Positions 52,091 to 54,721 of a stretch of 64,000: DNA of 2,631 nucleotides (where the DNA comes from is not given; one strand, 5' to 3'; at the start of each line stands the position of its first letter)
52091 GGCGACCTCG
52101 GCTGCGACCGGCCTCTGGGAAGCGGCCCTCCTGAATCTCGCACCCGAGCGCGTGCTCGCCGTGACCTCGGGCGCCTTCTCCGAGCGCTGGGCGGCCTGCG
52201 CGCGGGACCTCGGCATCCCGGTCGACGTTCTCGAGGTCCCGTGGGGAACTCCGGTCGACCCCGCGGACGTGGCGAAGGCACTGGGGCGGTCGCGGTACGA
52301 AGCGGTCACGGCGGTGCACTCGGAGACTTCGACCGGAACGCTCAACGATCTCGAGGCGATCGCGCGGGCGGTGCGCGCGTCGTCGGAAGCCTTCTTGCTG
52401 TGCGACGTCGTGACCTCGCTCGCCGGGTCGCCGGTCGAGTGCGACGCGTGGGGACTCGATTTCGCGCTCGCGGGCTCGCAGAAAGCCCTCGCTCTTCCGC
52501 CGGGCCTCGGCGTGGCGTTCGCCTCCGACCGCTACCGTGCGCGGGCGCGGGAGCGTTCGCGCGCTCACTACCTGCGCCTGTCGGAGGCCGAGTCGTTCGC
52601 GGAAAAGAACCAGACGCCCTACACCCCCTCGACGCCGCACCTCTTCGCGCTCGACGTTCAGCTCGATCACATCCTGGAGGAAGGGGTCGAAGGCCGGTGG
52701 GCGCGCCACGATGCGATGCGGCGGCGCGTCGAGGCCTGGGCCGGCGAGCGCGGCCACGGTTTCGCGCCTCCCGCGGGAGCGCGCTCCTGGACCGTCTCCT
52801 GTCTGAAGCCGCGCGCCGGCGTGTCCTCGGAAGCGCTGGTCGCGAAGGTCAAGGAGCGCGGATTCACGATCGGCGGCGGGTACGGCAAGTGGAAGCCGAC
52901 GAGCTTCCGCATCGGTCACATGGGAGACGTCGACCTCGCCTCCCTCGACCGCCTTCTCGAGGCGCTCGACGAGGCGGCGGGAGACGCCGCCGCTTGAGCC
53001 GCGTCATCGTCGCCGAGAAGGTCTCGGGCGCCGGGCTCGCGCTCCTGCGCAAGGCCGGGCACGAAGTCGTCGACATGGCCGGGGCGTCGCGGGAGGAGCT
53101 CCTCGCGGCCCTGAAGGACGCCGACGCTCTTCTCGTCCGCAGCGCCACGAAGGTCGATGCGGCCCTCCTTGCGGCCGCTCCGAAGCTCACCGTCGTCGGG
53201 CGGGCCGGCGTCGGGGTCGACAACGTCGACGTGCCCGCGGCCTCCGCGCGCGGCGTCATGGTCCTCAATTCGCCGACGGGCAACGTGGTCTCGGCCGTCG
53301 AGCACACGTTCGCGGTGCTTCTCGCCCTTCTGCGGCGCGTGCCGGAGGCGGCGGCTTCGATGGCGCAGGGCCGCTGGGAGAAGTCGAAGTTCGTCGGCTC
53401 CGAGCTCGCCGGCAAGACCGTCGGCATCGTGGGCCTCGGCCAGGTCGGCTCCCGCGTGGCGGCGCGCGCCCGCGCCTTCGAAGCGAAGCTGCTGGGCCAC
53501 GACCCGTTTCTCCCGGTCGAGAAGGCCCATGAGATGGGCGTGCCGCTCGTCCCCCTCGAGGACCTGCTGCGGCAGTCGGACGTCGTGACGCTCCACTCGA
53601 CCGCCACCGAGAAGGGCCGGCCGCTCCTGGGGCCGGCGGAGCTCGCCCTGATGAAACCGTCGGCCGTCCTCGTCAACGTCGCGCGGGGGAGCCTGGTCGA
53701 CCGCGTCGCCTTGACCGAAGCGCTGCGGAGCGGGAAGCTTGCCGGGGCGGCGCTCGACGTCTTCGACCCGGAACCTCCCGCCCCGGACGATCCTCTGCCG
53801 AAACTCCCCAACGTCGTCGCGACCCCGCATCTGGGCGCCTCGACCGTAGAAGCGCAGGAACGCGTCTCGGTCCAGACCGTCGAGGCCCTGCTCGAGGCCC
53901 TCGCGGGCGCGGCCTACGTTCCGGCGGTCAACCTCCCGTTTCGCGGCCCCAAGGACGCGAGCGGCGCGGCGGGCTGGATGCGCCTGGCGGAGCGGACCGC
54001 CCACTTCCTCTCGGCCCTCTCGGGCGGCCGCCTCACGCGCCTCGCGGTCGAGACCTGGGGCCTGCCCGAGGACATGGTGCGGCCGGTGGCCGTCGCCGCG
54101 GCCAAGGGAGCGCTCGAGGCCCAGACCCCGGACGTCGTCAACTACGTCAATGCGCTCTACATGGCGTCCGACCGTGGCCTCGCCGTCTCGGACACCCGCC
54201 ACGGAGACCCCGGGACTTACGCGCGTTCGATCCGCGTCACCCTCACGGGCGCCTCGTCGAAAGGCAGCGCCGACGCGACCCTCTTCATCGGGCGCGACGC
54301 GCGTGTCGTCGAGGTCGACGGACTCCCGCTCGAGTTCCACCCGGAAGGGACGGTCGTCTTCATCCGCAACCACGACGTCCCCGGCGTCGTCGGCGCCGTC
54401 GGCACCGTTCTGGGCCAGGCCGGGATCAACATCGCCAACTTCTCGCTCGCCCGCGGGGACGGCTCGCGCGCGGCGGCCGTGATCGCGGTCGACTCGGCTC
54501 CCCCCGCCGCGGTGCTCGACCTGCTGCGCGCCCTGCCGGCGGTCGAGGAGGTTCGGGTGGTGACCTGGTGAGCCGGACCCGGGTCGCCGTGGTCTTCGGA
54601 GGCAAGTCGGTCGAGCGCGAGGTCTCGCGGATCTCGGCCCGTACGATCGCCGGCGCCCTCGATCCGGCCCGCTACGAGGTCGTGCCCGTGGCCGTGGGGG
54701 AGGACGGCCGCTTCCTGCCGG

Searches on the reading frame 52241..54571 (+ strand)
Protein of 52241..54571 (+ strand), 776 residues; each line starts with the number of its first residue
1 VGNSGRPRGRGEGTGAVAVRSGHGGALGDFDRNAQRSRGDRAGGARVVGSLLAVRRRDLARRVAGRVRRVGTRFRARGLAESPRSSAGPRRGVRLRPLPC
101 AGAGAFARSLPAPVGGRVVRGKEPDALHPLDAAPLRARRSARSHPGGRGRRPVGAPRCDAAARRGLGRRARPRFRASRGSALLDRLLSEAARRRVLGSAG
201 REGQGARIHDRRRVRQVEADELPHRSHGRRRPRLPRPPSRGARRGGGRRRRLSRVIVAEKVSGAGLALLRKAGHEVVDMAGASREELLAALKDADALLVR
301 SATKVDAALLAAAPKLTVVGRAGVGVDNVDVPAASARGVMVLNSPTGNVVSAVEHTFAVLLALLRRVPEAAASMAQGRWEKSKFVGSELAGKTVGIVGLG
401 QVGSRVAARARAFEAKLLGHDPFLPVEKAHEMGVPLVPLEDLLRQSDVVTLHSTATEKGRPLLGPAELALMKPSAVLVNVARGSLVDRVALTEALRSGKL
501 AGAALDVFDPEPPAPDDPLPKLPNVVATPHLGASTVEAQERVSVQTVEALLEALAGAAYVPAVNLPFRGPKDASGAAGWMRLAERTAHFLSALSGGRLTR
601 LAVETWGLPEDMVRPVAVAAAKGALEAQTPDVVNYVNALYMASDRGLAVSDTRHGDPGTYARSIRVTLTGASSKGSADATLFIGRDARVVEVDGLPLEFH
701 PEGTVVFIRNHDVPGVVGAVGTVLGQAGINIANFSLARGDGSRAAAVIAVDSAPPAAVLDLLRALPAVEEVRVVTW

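Call 68: search_protein_families(library=pfam, proteins=[window:52241-54571:+], max_evalue=0.00001)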
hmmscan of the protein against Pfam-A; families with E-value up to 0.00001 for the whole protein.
window:52241-54571:+ (776 aa): 4 families
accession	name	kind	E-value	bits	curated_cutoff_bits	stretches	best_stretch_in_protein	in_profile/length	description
PF02826.25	2-Hacid_dh_C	-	2.3e-59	200.2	25.1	1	357-532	1-178/178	D-isomer specific 2-hydroxyacid dehydrogenase, NAD binding domain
PF00389.36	2-Hacid_dh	-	3.6e-33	114.5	24.6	1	255-563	1-133/134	D-isomer specific 2-hydroxyacid dehydrogenase, catalytic domain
PF19304.4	PGDH_inter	-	2.3e-14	53.9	27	1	579-692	5-118/119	D-3-phosphoglycerate dehydrogenase intervening domain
PF01842.31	ACT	-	2e-09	37.5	27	1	704-766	1-65/66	ACT domain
